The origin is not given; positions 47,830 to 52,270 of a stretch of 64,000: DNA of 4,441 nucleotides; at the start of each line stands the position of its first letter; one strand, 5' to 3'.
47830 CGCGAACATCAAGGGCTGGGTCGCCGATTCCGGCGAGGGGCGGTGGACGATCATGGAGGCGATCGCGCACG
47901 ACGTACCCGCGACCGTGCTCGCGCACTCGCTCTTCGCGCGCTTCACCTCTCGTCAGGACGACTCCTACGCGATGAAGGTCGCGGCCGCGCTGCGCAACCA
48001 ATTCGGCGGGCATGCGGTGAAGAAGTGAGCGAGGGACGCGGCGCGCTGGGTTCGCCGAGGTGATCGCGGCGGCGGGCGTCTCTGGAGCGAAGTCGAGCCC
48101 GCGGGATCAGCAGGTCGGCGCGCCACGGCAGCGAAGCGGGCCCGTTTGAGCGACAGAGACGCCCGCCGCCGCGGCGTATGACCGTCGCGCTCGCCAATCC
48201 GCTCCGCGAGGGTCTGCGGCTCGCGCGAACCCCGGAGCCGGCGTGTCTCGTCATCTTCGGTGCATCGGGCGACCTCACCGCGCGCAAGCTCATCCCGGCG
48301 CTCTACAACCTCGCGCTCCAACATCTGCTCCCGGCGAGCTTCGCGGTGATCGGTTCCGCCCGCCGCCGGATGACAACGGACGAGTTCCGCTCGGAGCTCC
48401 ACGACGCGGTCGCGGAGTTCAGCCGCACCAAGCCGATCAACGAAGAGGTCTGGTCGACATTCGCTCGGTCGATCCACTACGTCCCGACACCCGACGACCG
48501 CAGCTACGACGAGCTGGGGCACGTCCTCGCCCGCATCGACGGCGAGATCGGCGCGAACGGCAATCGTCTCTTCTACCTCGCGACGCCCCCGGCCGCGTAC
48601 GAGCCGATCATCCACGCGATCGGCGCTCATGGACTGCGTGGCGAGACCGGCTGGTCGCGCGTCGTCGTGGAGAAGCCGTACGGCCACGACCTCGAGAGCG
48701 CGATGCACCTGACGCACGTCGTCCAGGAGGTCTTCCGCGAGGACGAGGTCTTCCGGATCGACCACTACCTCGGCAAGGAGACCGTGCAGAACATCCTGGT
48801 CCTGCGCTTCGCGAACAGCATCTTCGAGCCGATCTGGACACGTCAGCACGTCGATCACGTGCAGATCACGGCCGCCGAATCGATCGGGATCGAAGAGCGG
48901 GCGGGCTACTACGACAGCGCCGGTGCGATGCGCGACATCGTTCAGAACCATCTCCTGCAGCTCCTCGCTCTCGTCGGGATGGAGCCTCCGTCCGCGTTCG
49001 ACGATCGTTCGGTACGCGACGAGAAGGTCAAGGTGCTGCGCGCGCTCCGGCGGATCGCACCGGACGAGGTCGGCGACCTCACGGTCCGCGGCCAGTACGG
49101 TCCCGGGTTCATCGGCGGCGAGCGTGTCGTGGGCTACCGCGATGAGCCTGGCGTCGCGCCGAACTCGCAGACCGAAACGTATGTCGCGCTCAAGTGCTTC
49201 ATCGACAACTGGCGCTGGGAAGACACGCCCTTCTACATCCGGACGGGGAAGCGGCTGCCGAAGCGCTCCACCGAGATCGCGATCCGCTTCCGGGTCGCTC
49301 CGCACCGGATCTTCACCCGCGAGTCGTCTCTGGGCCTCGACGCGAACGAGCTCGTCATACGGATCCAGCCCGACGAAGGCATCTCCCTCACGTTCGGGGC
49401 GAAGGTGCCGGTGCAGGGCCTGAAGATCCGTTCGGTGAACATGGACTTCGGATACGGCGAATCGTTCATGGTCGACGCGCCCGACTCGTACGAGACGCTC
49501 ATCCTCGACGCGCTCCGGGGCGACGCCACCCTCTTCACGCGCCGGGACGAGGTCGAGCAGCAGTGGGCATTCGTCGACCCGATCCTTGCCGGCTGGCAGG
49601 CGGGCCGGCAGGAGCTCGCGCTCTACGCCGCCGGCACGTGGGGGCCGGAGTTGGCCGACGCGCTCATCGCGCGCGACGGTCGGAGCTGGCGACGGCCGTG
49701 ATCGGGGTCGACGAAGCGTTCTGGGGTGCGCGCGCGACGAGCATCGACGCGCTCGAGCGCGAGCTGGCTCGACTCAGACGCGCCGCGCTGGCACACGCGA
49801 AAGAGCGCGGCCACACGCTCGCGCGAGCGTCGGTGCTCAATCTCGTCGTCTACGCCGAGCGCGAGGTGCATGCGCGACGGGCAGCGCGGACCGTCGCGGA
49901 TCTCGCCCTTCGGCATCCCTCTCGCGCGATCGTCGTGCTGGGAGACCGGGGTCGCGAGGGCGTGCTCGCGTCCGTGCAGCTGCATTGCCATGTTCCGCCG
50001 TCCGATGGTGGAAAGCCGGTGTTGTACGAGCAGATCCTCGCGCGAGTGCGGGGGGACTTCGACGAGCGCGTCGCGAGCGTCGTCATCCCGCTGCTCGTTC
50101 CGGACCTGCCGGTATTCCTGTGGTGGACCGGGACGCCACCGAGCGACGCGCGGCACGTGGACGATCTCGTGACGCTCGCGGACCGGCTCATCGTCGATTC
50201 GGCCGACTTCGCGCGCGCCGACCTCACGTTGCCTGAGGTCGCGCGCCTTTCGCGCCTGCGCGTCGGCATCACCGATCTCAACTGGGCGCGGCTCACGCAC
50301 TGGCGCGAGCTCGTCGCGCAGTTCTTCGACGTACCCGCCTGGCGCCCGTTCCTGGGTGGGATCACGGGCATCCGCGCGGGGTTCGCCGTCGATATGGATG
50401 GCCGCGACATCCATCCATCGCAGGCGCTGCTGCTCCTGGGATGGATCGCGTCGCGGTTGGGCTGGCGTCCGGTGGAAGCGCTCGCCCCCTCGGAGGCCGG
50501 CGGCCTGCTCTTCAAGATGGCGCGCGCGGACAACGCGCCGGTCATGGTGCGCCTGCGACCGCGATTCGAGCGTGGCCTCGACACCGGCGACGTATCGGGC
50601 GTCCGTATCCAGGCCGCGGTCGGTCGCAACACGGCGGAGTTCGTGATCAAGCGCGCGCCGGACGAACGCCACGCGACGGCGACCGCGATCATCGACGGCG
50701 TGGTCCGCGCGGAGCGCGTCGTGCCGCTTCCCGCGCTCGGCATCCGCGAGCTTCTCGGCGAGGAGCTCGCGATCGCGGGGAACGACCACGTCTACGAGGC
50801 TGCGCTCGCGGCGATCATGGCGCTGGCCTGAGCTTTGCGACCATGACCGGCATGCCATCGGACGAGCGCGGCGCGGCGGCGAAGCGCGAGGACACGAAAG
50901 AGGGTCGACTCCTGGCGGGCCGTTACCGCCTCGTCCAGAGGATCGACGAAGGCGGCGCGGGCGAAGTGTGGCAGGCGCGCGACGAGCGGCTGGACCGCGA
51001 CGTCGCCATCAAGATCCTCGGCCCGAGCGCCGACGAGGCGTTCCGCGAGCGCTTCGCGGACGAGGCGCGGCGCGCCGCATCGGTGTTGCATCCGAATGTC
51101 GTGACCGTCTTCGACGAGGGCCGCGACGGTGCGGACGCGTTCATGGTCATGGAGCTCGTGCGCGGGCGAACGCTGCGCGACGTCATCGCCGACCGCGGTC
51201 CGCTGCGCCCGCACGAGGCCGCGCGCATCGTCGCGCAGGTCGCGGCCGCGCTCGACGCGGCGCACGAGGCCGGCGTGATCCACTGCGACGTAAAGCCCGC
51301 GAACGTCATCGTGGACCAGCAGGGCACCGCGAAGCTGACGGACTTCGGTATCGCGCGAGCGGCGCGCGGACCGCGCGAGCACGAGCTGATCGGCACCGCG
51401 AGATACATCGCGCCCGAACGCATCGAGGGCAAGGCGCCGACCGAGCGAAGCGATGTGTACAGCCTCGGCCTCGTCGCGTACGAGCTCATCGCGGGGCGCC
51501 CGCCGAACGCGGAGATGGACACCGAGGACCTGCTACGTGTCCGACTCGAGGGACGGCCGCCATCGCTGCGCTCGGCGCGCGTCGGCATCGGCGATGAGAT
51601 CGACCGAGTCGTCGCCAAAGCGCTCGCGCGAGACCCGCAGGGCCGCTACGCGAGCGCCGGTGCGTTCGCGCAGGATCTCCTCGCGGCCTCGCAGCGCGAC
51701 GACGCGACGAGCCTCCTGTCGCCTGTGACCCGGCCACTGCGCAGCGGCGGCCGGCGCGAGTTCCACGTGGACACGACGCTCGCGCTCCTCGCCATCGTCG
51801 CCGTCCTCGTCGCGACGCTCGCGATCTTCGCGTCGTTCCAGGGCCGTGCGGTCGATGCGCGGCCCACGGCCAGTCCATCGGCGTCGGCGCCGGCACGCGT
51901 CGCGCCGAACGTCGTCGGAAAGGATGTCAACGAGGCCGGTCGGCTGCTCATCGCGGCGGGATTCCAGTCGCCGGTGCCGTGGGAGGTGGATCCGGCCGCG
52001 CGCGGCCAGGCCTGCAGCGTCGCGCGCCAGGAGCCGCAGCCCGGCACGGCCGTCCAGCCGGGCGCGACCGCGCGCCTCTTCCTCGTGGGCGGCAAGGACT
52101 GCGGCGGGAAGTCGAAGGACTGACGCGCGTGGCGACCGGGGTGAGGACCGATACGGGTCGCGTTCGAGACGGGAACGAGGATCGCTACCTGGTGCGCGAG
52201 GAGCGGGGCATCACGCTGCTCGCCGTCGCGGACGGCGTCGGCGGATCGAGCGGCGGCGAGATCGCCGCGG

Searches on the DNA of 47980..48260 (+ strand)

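Call 8: search_rna_families(source=window, start=47980, end=48260, threshold=evalue, max_evalue=10)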
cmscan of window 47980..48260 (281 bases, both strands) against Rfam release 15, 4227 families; matches with E-value up to 10: 1.
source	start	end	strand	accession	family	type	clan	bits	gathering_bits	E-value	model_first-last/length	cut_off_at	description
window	48117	48177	-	RF02796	Pab160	Gene; snRNA; snoRNA; HACA-box;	-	19.2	47.4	0.78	1-68/68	no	Pab160 RNA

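Call 24: build_rna_model(alignment_id=A2, structure=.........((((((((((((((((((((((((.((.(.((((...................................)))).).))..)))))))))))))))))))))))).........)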
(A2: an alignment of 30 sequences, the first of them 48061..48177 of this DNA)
Model R1 built from alignment A2 (30 sequences, 122 columns); structure: as given.
model positions 116; base pairs 31; branch points 0; effective number of sequences 2.2; information 0.59 bits per position. Calibrated on 0.2 Mb of random sequence (short: E-values are rough).
structure used (alignment columns):
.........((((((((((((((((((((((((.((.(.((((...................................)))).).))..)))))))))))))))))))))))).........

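Call 25: search_with_rna_model(model_id=R1, sources=[window, L002, L003, L004, L005, L010, L013, L015, L016, L017, L018, L032, L038, L039, L045, L051, L053, L057, L065, L066, L076, L088, L097, L103, L104, L105, L108, L109, L110, L116, L119, L123], max_evalue=1)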
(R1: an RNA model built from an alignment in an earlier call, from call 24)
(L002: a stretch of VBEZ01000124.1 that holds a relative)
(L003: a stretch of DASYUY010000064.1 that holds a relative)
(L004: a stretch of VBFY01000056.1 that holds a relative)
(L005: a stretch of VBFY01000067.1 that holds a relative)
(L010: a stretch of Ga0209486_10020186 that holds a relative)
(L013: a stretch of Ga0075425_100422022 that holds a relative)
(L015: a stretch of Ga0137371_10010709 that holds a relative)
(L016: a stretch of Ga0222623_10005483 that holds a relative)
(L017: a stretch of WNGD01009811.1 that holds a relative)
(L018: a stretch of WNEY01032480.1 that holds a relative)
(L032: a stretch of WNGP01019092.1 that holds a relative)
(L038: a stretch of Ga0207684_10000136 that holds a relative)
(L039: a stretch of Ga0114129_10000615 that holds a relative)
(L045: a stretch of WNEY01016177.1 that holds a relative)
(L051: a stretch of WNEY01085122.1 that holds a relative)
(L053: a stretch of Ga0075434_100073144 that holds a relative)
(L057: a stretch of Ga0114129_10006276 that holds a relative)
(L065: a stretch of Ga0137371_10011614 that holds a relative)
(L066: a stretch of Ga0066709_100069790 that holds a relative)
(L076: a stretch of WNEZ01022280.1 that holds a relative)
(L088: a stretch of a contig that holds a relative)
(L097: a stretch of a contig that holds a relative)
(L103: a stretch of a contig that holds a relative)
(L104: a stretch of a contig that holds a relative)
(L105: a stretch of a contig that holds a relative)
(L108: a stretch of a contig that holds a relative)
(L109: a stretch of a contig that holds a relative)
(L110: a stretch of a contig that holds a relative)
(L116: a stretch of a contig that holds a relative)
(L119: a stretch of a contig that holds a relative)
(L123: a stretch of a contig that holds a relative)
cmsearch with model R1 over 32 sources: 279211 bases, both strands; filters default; matches with E-value up to 1: 63.
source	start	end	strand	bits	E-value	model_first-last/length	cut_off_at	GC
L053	150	267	-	115.9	5.3e-25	1-116/116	no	0.67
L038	4676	4791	+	114.4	1.2e-24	1-116/116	no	0.64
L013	655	770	+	114.3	1.3e-24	1-116/116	no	0.65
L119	7784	7899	-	113.3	2.2e-24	1-116/116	no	0.66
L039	3525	3639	+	112.1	4.2e-24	1-116/116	no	0.63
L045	4057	4171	+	110.5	1e-23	1-116/116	no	0.64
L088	4095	4209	+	110.4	1.1e-23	1-116/116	no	0.71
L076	3608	3725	+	109.9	1.5e-23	1-116/116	no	0.66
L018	544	659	+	107.7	4.9e-23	1-116/116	no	0.68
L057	9122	9238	-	107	6.9e-23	1-116/116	no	0.68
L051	1008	1125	-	106.8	8.1e-23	1-116/116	no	0.68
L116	12750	12865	-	106.5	9.1e-23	1-116/116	no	0.66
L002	1900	2014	-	106.5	9.3e-23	1-116/116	no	0.73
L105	8304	8419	+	105.6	1.5e-22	1-116/116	no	0.67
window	39900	40014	-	103.3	5.3e-22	1-116/116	no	0.73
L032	3415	3529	+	102.6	8.1e-22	1-116/116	no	0.73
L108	162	277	-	102.4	8.8e-22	1-116/116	no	0.7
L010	514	627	+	102.2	1e-21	1-116/116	no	0.67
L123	4002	4118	+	99.7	4e-21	1-116/116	no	0.73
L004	7179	7294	-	98.5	7.7e-21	1-116/116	no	0.68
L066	3193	3308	+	98.5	7.7e-21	1-116/116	no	0.68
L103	10930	11045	-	98.5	7.7e-21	1-116/116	no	0.68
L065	4710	4825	-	98.1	9.4e-21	1-116/116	no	0.66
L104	1157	1274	+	97.7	1.2e-20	1-116/116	no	0.63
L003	6029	6145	+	96.6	2.2e-20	1-116/116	no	0.7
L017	8285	8400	+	96.6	2.2e-20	1-116/116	no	0.7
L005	6788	6904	+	93.9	9.5e-20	1-116/116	no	0.72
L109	2534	2651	-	93.2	1.4e-19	1-116/116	no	0.7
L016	133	246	+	91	4.7e-19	1-116/116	no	0.72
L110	10225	10324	-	90.5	6.1e-19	17-116/116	5'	0.7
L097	2491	2604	-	89.1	1.4e-18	1-116/116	no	0.68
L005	3030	3146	-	86.3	6.2e-18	1-116/116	no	0.69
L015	5878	5994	-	86.1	7.1e-18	1-116/116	no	0.72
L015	2123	2242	+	83.7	2.7e-17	1-116/116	no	0.68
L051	2628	2716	+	56.6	8.1e-11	14-103/116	no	0.66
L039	3525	3639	-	34.6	1.4e-05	1-116/116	no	0.63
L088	4095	4209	-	34.6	1.4e-05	1-116/116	no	0.71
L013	655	770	-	31.7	7.3e-05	1-116/116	no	0.65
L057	9122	9238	+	31.5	7.8e-05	1-116/116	no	0.68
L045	4057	4171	-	30.5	0.00014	1-116/116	no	0.64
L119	7784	7899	+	29.2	0.00028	1-116/116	no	0.66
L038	4676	4791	-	28.4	0.00044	1-116/116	no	0.64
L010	513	628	-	28.3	0.00047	1-116/116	no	0.67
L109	2534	2651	+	26.4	0.0013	1-116/116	no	0.7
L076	3608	3725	-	26.2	0.0015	1-116/116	no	0.66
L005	6788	6904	-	25.5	0.0021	1-116/116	no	0.72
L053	150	267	+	25.5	0.0022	1-116/116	no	0.67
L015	2123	2242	-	24.3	0.0042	1-116/116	no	0.68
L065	4710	4825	+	24.2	0.0044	1-116/116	no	0.66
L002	1900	2014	+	24.1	0.0048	1-116/116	no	0.73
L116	12750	12865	+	23.1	0.0082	1-116/116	no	0.66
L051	1008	1125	+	22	0.015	1-116/116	no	0.68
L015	5878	5994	+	20.2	0.04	1-116/116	no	0.72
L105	8304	8419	-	19.2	0.07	1-116/116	no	0.67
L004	7179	7294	+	18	0.13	1-116/116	no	0.68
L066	3193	3308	-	18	0.13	1-116/116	no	0.68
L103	10930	11045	+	18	0.13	1-116/116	no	0.68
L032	3415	3529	-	17.4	0.18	1-116/116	no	0.73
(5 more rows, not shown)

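Call 68: search_with_rna_model(model_id=R1, sources=[L127, L128, L129, L130, L131, L132, L133, L134, L135, L136], max_evalue=1)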
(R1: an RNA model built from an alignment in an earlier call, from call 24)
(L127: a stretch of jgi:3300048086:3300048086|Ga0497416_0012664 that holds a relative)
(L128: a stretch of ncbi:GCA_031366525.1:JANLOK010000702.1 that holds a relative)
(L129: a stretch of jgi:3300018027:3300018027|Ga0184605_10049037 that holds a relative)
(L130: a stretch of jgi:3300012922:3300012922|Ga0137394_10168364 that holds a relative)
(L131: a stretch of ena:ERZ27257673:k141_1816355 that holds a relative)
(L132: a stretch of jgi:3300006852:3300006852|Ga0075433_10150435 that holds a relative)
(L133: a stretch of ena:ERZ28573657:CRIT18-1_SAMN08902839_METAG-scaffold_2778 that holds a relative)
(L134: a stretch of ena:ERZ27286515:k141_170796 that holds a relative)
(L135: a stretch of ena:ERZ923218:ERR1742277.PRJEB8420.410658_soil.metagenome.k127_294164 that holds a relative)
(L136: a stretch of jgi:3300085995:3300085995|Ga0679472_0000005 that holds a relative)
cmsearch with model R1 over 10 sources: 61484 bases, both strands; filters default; matches with E-value up to 1: 11.
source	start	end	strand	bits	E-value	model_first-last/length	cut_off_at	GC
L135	10705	10821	+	90.6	1.3e-19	1-116/116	no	0.68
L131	1005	1121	+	86.4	1.3e-18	1-116/116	no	0.66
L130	1266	1382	-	83.6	6.2e-18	1-116/116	no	0.68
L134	1005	1124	+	79.7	5.2e-17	1-116/116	no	0.73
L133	1005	1124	-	78.8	8.4e-17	1-116/116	no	0.74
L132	1005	1121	-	77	2.3e-16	1-116/116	no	0.72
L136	14340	14456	+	57.6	1e-11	1-116/116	no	0.74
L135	21075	21118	-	18.7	0.02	1-116/116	no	0.73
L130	1227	1322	+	16.7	0.062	1-116/116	no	0.71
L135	4894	5010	-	16.3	0.074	1-116/116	no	0.71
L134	1005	1124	-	13.9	0.29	1-116/116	no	0.73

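Call 94: search_with_rna_model(model_id=R1, sources=[L137, L138, L139, L001, L006, L007, L009, L011, L012, L019, L023, L024, L028, L029, L030, L031, L033, L036, L037, L041, L043, L046, L054, L056, L059, L067, L069, L070, L074, L075, L082, L090, L093, L100, L111, L120, L124], max_evalue=0.01)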
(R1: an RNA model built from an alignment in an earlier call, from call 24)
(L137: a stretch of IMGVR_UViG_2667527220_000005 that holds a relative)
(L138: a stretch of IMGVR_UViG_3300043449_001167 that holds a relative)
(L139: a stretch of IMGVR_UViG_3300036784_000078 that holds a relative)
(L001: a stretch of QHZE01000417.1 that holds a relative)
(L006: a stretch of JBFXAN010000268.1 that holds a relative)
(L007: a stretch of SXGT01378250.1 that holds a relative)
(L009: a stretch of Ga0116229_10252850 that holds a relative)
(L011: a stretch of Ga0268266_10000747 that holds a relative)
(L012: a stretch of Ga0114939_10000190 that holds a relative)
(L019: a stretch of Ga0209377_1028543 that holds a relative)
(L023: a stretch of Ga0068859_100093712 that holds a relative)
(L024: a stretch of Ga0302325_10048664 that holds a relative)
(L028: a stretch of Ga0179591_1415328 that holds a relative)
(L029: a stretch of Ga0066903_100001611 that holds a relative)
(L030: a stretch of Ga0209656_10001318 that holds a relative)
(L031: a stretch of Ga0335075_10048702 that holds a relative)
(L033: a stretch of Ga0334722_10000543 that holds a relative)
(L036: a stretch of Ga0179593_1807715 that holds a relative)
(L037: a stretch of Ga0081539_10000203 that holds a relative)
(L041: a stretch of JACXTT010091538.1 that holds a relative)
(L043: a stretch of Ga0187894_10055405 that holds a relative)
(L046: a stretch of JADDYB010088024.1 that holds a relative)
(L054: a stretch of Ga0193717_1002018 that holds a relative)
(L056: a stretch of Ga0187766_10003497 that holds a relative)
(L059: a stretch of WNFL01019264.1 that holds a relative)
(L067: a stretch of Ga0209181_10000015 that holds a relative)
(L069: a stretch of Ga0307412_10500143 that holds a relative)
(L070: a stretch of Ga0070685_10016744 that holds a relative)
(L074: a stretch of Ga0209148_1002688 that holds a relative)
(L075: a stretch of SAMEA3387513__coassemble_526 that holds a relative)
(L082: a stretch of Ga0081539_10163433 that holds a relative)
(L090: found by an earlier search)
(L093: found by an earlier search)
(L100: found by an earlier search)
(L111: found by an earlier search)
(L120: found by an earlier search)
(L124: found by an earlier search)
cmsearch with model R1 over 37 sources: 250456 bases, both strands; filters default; matches with E-value up to 0.01: 0.
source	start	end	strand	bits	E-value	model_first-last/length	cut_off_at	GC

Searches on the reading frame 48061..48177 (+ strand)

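Call 63: search_protein_families(library=pfam, proteins=[L119:6658-7782:+, L119:8068-9294:+], max_evalue=0.00001)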
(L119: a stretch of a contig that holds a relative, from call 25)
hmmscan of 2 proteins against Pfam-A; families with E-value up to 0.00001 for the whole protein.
L119:6658-7782:+ (375 aa): 2 families
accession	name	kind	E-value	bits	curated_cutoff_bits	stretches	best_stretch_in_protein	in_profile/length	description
PF01551.29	Peptidase_M23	-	4.8e-25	88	28.7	1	279-372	3-96/96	Peptidase family M23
PF01476.26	LysM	-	3.7e-12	46.4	20.9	1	138-181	2-43/43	LysM domain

L119:8068-9294:+ (409 aa): 1 family
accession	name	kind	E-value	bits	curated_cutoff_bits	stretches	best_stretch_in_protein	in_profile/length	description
PF04055.27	Radical_SAM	-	4.5e-10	40.4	29.5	1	202-345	21-165/166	Radical SAM superfamily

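Call 64: search_protein_families(library=pfam, proteins=[L088:2977-4029:+], max_evalue=0.00001)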
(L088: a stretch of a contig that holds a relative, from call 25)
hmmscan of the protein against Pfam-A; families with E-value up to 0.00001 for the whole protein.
L088:2977-4029:+ (351 aa): 2 families
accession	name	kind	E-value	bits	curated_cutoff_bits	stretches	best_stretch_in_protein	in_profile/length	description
PF00005.33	ABC_tran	-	1.3e-33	117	25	1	59-209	2-136/137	ABC transporter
PF08352.17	oligo_HPY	-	2.5e-18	66.7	27.1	1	261-328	1-65/65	Oligopeptide/dipeptide transporter, C-terminal region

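Call 65: search_protein_families(library=pfam, proteins=[L104:581-1087:+, L104:1368-2084:-, L109:1550-2527:+, L109:2689-3807:-, L097:1726-2388:+, L097:2738-2977:+], max_evalue=0.00001)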
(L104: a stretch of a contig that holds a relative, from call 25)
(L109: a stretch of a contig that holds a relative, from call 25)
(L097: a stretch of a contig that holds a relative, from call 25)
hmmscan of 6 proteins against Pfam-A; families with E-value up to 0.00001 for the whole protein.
L104:581-1087:+ (169 aa): 2 families
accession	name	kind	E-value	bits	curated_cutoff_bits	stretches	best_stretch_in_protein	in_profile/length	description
PF18146.6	CinA_KH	-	2.9e-10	40.5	27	1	4-44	33-73/73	Damage-inducible protein CinA KH domain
PF02464.23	CinA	-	1.1e-09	38.5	23.5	1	48-95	2-49/155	Competence-damaged protein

L104:1368-2084:- (239 aa): 1 family
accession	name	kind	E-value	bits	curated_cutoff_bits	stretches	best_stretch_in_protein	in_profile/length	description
PF18915.5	DUF5667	-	5e-16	59.4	27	1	30-114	2-77/99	Domain of unknown function (DUF5667)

L109:1550-2527:+ (326 aa): 1 family
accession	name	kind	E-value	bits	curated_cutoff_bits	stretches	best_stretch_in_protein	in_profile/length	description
PF18915.5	DUF5667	-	4.1e-16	59.7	27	1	115-200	2-77/99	Domain of unknown function (DUF5667)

L109:2689-3807:- (373 aa): 3 families
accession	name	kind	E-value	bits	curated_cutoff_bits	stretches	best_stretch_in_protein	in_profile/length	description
PF00994.29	MoCF_biosynth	-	9.9e-37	126.3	26.6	1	4-168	1-142/144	Probable molybdopterin binding domain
PF18146.6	CinA_KH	-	2.1e-22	79.4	27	1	176-248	1-73/73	Damage-inducible protein CinA KH domain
PF02464.23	CinA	-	4.8e-09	36.5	23.5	1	253-300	3-50/155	Competence-damaged protein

L097:1726-2388:+ (221 aa): 1 family
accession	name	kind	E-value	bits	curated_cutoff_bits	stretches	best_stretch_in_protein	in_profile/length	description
PF06224.18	AlkZ-like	-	6.8e-08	33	25.9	1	44-210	35-214/329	DNA glycosylase AlkZ-like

L097:2738-2977:+ (80 aa): 0 families

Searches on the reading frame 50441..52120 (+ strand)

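Call 80: search_protein_families(library=pfam, proteins=[window:50441-52120:+], max_evalue=0.000001)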
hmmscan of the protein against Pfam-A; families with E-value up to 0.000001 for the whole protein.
window:50441-52120:+ (560 aa): 3 families
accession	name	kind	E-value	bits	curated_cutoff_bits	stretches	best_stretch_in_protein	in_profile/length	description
PF00069.31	Pkinase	-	7.8e-47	160.3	31.7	1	162-404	1-253/263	Protein kinase domain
PF07714.23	PK_Tyr_Ser-Thr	-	1.5e-31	110.1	23.1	1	164-402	3-248/258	Protein tyrosine and serine/threonine kinase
PF03109.22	ABC1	-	2.8e-07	30.4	22.9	1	231-308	141-217/244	ABC1 atypical kinase-like domain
